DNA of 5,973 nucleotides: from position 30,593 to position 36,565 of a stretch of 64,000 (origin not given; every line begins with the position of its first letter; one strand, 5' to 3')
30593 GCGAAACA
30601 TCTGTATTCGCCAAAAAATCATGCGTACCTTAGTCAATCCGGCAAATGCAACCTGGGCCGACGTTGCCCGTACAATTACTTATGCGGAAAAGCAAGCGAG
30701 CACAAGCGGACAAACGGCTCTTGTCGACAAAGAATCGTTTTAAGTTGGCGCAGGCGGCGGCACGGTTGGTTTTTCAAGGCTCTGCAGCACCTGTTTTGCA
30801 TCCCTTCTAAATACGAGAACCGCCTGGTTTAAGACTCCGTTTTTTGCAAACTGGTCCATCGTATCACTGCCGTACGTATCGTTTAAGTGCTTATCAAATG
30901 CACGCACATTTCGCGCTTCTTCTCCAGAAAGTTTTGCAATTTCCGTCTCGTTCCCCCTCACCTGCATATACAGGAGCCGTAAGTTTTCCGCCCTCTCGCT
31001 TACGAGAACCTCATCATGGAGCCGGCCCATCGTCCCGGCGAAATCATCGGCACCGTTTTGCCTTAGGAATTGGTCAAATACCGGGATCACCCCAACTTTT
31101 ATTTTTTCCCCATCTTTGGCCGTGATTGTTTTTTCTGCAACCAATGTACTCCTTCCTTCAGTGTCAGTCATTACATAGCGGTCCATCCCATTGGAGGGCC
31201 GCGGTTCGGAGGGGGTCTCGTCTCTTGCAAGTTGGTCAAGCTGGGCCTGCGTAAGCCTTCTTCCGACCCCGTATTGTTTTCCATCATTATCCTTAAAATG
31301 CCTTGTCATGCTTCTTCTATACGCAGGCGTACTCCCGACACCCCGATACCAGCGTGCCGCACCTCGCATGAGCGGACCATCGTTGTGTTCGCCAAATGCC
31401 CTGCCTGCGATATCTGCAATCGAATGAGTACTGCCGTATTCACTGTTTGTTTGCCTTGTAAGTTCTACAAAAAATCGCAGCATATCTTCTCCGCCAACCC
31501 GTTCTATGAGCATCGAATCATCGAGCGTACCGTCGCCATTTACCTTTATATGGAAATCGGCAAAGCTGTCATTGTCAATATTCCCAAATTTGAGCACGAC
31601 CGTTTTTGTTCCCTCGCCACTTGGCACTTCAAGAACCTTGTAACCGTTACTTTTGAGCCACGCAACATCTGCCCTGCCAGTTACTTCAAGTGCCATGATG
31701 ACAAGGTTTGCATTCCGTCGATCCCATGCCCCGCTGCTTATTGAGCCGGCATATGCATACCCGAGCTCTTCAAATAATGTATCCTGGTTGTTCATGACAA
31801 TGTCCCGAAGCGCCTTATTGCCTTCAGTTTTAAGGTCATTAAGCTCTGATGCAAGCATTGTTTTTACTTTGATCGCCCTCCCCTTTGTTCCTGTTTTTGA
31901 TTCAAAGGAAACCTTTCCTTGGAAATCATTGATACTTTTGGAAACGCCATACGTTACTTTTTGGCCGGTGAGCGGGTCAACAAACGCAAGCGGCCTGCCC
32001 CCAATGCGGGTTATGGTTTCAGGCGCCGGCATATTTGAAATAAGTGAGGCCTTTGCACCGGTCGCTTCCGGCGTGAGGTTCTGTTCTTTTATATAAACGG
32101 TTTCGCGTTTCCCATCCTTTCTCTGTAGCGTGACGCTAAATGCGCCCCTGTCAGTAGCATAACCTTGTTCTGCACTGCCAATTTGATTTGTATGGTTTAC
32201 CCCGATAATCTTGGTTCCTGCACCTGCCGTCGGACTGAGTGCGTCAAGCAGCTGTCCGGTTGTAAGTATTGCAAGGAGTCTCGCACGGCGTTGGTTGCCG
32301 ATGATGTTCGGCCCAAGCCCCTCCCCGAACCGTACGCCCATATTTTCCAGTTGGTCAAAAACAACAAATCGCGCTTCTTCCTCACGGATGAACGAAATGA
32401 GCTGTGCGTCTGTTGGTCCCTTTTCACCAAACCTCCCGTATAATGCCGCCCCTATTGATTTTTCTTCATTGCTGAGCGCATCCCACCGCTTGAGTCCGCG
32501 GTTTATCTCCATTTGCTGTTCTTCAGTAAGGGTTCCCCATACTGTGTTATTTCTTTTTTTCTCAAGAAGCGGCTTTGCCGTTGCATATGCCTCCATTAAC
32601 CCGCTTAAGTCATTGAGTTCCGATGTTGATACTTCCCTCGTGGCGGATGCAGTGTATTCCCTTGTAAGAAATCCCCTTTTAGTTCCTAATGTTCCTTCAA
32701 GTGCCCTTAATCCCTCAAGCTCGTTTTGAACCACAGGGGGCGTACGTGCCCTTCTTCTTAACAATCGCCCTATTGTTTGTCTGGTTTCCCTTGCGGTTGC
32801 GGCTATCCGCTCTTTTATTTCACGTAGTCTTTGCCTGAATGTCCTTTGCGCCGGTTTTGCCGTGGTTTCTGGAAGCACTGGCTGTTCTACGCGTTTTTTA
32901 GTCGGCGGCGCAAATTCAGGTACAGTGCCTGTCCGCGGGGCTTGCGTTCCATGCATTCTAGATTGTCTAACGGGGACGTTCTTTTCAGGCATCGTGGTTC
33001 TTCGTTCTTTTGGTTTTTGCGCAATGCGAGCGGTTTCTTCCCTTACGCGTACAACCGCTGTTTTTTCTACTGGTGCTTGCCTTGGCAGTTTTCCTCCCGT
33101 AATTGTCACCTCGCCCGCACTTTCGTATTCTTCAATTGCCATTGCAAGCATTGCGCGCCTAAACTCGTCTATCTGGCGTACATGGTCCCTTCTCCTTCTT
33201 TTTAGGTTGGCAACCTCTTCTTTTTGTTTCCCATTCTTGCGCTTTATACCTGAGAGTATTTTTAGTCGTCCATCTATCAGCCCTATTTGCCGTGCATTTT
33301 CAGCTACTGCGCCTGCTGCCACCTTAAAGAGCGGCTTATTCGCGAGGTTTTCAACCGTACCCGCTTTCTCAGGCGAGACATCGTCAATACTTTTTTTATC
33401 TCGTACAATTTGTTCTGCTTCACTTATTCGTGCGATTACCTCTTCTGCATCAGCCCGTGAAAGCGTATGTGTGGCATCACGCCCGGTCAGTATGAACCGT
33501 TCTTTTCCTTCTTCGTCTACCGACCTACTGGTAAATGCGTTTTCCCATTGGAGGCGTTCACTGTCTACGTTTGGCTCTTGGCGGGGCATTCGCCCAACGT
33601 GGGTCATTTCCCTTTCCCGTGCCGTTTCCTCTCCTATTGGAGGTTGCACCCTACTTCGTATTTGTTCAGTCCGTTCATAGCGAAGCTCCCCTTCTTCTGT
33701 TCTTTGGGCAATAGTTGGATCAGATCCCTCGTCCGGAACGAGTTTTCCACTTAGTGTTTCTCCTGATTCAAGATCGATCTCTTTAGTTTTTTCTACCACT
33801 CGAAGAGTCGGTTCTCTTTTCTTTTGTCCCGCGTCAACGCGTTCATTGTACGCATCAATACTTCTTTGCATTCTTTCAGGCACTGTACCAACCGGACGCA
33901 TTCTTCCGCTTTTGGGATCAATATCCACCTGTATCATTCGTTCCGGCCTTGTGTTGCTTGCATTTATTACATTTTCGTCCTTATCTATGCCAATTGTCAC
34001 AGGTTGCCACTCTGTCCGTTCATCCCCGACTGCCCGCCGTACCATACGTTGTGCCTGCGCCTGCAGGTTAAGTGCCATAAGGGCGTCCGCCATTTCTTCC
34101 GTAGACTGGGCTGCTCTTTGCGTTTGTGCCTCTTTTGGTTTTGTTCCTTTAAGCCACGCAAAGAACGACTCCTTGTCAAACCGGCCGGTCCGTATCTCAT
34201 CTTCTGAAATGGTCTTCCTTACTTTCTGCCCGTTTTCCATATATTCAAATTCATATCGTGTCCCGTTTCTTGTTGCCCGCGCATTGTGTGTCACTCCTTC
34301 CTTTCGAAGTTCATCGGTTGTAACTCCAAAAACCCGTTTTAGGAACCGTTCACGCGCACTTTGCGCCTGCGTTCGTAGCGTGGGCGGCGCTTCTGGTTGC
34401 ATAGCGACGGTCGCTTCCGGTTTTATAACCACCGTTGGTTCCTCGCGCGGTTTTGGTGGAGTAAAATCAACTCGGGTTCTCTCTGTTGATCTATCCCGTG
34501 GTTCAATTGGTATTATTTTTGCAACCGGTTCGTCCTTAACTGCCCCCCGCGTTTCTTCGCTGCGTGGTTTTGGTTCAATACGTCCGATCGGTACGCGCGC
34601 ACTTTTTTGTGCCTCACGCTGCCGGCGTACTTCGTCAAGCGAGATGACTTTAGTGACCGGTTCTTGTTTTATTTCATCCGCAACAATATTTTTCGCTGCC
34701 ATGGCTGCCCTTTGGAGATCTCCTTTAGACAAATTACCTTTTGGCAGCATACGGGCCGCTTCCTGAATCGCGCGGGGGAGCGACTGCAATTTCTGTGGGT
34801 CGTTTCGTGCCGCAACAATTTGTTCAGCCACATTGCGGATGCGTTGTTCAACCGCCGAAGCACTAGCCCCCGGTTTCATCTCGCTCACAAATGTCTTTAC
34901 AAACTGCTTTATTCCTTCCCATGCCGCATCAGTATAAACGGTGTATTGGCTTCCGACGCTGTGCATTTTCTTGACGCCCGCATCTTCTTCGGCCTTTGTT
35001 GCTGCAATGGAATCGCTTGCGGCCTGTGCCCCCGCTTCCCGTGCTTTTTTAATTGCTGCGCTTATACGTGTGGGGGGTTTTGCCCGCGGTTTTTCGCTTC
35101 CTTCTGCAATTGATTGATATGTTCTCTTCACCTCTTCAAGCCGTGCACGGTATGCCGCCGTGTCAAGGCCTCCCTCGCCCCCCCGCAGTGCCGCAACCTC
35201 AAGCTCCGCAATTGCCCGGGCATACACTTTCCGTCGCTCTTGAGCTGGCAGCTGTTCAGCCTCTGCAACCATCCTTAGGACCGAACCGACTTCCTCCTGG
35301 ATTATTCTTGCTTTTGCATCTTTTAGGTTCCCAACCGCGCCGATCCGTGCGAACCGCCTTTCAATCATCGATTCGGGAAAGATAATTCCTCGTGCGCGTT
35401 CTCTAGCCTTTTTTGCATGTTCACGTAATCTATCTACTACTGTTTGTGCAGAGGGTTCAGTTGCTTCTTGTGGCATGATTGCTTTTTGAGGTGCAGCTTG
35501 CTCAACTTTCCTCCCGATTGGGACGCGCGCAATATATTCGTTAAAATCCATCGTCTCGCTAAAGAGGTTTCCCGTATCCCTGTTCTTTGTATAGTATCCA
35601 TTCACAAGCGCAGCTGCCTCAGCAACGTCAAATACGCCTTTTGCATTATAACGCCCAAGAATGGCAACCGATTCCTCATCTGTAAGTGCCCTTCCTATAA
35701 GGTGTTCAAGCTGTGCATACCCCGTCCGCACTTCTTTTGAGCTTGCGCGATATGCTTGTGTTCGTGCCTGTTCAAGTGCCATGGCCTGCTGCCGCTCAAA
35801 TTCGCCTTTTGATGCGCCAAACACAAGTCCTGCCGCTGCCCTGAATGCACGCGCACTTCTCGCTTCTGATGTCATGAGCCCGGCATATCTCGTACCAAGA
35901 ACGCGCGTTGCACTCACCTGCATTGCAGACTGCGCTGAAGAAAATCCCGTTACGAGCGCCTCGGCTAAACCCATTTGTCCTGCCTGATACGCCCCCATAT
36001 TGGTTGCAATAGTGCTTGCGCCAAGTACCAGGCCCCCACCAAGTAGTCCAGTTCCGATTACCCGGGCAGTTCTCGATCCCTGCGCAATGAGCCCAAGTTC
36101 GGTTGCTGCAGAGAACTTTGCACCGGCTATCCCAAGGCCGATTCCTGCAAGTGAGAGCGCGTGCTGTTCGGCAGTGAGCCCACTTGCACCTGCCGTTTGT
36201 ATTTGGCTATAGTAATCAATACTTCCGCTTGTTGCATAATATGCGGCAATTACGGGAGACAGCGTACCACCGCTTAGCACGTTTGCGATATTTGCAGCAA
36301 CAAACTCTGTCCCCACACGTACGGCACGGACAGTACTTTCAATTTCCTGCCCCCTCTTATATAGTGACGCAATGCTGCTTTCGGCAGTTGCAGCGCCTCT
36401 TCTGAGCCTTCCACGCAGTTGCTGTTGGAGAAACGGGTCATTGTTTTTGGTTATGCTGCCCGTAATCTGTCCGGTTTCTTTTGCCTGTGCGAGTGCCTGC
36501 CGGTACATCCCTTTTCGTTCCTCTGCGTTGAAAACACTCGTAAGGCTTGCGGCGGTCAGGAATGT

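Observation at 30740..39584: Giant 2865 aa alpha-helical protein with a central glycine-zipper-like hydrophobic segment, coupled to an 80 aa partner gene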

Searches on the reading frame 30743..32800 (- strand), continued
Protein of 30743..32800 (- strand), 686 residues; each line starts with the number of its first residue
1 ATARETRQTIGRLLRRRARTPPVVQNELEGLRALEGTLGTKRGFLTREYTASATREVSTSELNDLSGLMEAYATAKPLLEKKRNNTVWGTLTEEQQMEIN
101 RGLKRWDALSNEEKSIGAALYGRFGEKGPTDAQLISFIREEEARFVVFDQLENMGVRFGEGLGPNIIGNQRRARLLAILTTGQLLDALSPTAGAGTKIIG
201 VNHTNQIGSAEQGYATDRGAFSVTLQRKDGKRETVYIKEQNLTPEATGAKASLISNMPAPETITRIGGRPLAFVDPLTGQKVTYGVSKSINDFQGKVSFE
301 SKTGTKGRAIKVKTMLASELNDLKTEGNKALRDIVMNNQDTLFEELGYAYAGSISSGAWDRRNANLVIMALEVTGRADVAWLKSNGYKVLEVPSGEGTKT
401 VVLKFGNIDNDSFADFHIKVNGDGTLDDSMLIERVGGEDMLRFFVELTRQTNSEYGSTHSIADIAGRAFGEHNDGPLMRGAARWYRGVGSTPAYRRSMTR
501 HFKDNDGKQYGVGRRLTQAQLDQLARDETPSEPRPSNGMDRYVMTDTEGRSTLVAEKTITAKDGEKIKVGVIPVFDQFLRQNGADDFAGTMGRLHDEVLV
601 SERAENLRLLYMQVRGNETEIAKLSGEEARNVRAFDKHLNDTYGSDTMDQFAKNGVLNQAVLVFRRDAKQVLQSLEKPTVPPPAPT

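Call 68: search_protein_families(library=pfam, proteins=[L039:5001-14000:+, L039:14001-23138:+], max_evalue=0.01)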
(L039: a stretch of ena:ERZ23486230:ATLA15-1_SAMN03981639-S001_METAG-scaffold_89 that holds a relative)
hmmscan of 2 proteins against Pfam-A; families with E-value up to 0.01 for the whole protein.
L039:5001-14000:+ (3000 aa): 0 families

L039:14001-23138:+ (3046 aa): 3 families
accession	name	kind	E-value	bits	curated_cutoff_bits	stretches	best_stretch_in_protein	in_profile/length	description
PF17914.6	HopA1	-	6.7e-21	75.3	22.7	1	1757-1923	20-170/170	HopA1 effector protein family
PF17922.6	TetR_C_17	-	1.4e-05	25.8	26.1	0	1404-1441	39-76/100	Tetracyclin repressor-like, C-terminal domain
PF05597.16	Phasin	-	0.0083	16.6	28.8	0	2232-2251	19-38/126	Poly(hydroxyalcanoate) granule associated protein (phasin)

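Call 91: list_cluster_members(proteins=[P0011, P0015, P0017, P0019, P0021, P0023, P0026, P0039, P0040, P0041])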
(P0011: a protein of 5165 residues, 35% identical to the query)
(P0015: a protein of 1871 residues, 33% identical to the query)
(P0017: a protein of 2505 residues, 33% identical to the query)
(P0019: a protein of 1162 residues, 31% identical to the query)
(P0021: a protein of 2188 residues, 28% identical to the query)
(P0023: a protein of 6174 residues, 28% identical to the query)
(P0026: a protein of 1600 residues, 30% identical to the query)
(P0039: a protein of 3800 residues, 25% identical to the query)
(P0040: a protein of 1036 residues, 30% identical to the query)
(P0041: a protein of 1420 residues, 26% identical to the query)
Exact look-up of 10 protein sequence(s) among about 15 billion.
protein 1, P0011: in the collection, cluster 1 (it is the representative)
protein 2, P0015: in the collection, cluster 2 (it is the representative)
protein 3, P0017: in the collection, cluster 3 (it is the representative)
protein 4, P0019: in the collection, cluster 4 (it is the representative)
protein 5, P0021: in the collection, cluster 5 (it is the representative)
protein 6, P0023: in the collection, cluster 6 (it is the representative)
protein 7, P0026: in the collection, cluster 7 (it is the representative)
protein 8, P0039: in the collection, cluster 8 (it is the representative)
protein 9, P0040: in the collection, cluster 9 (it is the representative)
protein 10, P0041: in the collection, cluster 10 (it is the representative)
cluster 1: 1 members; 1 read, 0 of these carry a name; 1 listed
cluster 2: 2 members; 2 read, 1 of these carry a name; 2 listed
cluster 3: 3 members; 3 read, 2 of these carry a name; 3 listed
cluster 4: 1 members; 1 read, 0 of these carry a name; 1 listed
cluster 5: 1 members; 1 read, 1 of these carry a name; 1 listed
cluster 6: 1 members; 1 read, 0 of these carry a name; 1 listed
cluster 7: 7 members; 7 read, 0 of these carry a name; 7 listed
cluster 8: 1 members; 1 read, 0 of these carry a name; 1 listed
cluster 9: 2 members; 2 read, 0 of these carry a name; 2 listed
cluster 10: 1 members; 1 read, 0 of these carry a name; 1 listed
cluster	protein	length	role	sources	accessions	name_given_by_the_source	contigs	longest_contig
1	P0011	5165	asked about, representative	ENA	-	-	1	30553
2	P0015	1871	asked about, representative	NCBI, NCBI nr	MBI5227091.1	hypothetical protein HY988_00750 [Candidatus Micrarchaeota archaeon] | hypothetical protein [Candidatus Micrarchaeota archaeon]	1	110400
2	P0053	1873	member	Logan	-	-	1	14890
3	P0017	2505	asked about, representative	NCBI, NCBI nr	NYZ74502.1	hypothetical protein H0O00_05135, partial [Candidatus Micrarchaeota archaeon] | hypothetical protein [Candidatus Micrarchaeota archaeon]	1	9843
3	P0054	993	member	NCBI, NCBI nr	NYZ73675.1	hypothetical protein H0O00_00875, partial [Candidatus Micrarchaeota archaeon] | hypothetical protein [Candidatus Micrarchaeota archaeon]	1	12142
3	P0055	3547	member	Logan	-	-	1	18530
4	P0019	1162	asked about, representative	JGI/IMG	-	-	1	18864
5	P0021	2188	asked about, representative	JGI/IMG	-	hypothetical protein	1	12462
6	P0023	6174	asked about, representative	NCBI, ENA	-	-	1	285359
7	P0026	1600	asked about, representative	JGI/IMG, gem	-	-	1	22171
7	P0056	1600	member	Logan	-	-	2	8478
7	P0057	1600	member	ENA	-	-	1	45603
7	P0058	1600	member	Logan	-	-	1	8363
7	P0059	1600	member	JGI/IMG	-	-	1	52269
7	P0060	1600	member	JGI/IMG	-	-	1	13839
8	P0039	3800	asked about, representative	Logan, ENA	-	-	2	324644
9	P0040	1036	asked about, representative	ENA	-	-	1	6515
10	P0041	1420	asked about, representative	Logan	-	-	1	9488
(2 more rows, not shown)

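Call 93: find_encoding_contigs(protein=P0026, flank=5000, max_places=1)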
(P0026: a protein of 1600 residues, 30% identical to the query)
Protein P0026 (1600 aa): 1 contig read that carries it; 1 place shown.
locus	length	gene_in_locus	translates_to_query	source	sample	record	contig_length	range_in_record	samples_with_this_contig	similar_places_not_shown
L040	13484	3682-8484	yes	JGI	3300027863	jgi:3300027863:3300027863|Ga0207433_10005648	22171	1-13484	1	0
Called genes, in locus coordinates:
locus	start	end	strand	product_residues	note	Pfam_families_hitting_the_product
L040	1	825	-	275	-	?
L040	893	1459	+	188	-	-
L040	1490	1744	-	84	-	-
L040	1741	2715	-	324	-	-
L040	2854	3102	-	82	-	PF05016:ParE_toxin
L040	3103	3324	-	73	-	-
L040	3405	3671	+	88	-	-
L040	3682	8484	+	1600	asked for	-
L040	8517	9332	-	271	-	-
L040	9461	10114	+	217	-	-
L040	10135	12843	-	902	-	PF05673:DUF815 (faint), PF07728:AAA_5 (weak), PF13191:AAA_16 (weak), PF00004:AAA, PF17862:AAA_lid_3, PF05496:RuvB_N, PF00004:AAA, PF17862:AAA_lid_3, +21 more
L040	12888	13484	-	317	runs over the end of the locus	PF03891:DUF333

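Call 94: find_encoding_contigs(protein=P0015, flank=5000, max_places=1)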
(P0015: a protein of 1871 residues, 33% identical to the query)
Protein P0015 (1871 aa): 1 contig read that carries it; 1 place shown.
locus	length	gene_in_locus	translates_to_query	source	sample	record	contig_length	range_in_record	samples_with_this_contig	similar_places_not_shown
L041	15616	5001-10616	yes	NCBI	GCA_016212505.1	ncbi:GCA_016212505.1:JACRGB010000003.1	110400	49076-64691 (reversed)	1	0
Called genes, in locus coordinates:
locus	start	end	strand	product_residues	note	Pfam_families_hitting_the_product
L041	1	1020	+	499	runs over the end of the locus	-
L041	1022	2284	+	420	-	-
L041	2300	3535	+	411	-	-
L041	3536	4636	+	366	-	-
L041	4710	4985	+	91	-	-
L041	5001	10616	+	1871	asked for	-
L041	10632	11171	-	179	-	-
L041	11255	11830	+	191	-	PF08745:PIN_5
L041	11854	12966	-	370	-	PF09414:RNA_ligase, PF18330:Lig_C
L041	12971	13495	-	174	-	PF01864:CarS-like, PF01148:CTP_transf_1 (weak)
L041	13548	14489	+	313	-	PF00574:CLP_protease (faint), PF25145:NfeD1b_N (weak), PF01343:Peptidase_S49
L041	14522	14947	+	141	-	-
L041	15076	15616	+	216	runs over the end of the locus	-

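Call 95: find_encoding_contigs(protein=P0023, flank=5000, max_places=1)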
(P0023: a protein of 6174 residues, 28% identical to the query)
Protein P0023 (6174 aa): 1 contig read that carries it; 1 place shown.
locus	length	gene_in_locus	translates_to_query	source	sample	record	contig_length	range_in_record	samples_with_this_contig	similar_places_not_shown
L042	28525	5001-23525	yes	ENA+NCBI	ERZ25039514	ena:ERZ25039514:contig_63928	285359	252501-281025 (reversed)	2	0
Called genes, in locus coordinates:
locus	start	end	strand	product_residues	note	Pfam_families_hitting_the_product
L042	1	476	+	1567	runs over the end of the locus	-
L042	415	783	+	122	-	-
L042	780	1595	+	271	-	-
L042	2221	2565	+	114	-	-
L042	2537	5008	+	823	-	-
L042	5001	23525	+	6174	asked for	PF00149:Metallophos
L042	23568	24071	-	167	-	-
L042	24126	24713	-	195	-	-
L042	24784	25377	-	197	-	-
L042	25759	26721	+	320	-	PF01137:RTC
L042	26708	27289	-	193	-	-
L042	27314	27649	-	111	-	PF01849:NAC, PF19026:UBA_HYPK (weak)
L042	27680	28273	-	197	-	PF01015:Ribosomal_S3Ae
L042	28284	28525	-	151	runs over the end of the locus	PF08069:Ribosomal_S13_N, PF00312:Ribosomal_S15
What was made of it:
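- Metallophos in P0023 (call 95). HopA1 effector and phosphoesterase domains occur in relatives (calls 68, 95).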

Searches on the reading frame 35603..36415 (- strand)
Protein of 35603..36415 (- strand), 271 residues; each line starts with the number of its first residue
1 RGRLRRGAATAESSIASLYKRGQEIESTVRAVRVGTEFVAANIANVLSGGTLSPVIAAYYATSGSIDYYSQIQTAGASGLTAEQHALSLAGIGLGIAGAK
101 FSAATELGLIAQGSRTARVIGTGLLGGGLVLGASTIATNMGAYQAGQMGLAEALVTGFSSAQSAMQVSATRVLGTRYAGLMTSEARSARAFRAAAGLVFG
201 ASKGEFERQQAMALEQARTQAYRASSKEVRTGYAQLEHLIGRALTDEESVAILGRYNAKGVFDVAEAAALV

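Call 84: predict_structure(alignment_id=A4)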
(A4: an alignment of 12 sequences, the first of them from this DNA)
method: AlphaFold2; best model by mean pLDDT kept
length: 271 residues; sequences in the alignment: 12
mean_pLDDT: 61.2   pTM: 0.37
mean pLDDT of the five models: 61.2, 58.6, 58.3, 55.7, 55.5
residues with pLDDT >= 90: 54; 70-90: 30; 50-70: 82; < 50: 105
segments of 3 or more residues with pLDDT < 50: 17-65, 89-130, 175-177, 179-181
pLDDT, mean of each block of 10 residues (from residue 1): 67 55 44 43 39 42 49 54 51 40 33 33 41 64 79 68 59 50 53 53 69 86 96 97 94 94 96 92
secondary structure, 60 per line:
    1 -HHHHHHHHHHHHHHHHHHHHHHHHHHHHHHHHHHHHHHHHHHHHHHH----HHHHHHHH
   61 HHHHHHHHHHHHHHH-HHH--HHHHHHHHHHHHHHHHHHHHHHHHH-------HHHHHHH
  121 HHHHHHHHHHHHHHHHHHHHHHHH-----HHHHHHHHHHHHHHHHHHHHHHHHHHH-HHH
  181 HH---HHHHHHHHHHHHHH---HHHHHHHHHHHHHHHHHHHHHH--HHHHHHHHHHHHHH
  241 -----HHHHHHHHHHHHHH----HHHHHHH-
elements in order: H2-48 H53-75 H82-106 H114-144 H150-176 H178-182 H186-199 H203-224 H227-240 H246-259 H264-270
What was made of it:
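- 35603..36415 (-): Conserved hydrophobic module, res 975-1245. Four Gly/Ala/Ser-rich, nearly uncharged helices (core res 1009-1145 = 35903-36313) followed by a small helical subdomain. The AF2 model is all-helical, but pLDDT is below 50 over the hydrophobic helices and above 90 over res ~1185-1245 (call 84).
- The hydrophobic helices are only borderline transmembrane in this protein (maximum Kyte-Doolittle 1.66), and AF2 is unconfident there (call 84).
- Tried and rejected: AF2 of the hydrophobic module gave pLDDT 61 with the hydrophobic helices below 50 (call 84).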

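Call 106: search_solved_structures(query=A4, max_evalue=10)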
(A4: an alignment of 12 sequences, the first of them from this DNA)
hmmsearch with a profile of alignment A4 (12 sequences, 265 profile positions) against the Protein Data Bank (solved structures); distinct sequences matched with E-value up to 10: 0.
